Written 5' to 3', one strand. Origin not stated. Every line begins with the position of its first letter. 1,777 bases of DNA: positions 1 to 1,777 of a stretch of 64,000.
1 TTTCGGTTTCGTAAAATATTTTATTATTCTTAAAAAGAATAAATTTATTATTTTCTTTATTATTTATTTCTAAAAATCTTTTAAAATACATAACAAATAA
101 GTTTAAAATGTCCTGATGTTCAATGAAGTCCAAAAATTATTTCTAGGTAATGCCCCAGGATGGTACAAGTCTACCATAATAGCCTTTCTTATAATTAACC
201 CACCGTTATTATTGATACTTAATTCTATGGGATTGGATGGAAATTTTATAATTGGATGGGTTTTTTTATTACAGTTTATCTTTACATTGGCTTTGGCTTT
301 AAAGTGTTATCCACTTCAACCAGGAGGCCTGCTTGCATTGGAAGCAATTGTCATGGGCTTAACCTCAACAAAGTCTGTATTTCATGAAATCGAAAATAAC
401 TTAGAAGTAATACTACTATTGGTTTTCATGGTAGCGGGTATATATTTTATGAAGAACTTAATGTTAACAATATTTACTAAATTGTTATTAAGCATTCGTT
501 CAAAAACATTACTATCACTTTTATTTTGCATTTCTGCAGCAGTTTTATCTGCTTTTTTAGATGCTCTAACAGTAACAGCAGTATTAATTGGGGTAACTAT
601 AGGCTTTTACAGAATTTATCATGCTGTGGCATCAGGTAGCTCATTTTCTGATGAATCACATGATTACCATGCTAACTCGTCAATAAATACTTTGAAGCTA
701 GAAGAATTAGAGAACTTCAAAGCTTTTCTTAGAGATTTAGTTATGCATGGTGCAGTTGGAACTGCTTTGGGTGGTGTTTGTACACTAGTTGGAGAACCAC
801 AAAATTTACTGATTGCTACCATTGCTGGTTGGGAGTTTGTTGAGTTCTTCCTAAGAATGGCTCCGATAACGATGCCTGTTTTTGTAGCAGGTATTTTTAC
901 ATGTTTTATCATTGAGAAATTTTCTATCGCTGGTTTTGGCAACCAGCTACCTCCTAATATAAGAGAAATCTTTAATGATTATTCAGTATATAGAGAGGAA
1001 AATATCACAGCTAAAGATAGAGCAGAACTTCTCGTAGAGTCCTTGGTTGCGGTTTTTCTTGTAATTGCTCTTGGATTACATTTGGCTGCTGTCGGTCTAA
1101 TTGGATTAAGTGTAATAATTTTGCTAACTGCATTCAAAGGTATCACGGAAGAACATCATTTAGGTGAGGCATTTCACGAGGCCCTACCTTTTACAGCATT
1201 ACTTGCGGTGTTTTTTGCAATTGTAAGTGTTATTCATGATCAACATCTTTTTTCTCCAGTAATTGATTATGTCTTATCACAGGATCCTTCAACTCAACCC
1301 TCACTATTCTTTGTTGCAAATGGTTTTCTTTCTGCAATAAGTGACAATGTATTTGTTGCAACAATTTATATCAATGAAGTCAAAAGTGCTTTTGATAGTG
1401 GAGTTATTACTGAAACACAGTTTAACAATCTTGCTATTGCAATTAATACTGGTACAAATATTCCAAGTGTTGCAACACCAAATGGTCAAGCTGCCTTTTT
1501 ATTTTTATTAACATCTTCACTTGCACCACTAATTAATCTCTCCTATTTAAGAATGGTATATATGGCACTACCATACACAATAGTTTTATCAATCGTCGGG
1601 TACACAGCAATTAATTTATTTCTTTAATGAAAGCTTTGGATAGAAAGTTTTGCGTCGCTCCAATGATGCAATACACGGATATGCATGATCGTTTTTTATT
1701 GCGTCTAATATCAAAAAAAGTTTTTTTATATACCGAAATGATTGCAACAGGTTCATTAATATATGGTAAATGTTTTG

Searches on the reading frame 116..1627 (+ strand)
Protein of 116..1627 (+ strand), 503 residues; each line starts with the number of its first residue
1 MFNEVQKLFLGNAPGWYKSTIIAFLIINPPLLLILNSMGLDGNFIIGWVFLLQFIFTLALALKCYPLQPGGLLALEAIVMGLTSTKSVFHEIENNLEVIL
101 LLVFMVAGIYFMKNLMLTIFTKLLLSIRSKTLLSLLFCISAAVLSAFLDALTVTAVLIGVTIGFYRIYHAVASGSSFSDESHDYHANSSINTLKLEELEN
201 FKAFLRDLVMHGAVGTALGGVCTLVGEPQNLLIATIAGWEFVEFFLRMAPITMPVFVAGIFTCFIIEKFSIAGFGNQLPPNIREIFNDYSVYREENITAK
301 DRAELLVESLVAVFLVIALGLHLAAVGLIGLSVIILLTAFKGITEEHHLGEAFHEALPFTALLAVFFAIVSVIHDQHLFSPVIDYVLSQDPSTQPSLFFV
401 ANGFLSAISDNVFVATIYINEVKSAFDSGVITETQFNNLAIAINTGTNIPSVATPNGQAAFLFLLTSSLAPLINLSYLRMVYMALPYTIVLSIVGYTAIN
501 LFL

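Call 32: search_protein_families(library=pfam, alignment_id=A1, max_evalue=0.001)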
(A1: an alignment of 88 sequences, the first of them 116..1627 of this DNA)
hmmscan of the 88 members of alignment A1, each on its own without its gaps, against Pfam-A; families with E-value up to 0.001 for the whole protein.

A. member 1, window:116-1627:+ (503 aa): 2 families
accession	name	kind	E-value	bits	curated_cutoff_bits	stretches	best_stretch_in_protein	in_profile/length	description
PF06450.18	NhaB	-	1e-226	754.3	27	1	5-503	9-500/515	Bacterial Na+/H+ antiporter B (NhaB)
PF03600.22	CitMHS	-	7.4e-17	61.9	31.9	1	74-341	19-235/336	Citrate transporter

B. families by the number of members that match (of 88 scanned): 137 families (the first 25 are shown)
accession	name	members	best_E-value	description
PF07715.20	Plug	3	1.8e-21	TonB-dependent Receptor Plug Domain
PF03783.19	CsgG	3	3.8e-21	Curli production assembly/transport component CsgG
PF00005.33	ABC_tran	2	5.3e-34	ABC transporter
PF13439.12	Glyco_transf_4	2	3.5e-28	Glycosyltransferase Family 4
PF01618.21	MotA_ExbB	2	1.2e-27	MotA/TolQ/ExbB proton channel family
PF00534.26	Glycos_transf_1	2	2.5e-26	Glycosyl transferases group 1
PF13474.12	SnoaL_3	2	1.4e-21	SnoaL-like domain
PF00593.30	TonB_dep_Rec_b-barrel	2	8.5e-21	TonB dependent receptor-like, beta-barrel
PF13692.12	Glyco_trans_1_4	2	1.2e-20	Glycosyl transferases group 1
PF13304.12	AAA_21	2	2.1e-11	AAA domain, putative AbiEii toxin, Type IV TA system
PF13477.12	Glyco_trans_4_2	2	3.3e-08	Glycosyl transferase 4-like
PF02463.25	SMC_N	2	5.2e-08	RecF/RecN/SMC N terminal domain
PF14534.12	DUF4440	2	1.5e-06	Domain of unknown function (DUF4440)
PF06450.18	NhaB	1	1e-226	Bacterial Na+/H+ antiporter B (NhaB)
PF12228.14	DUF3604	1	3.2e-226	Protein of unknown function (DUF3604)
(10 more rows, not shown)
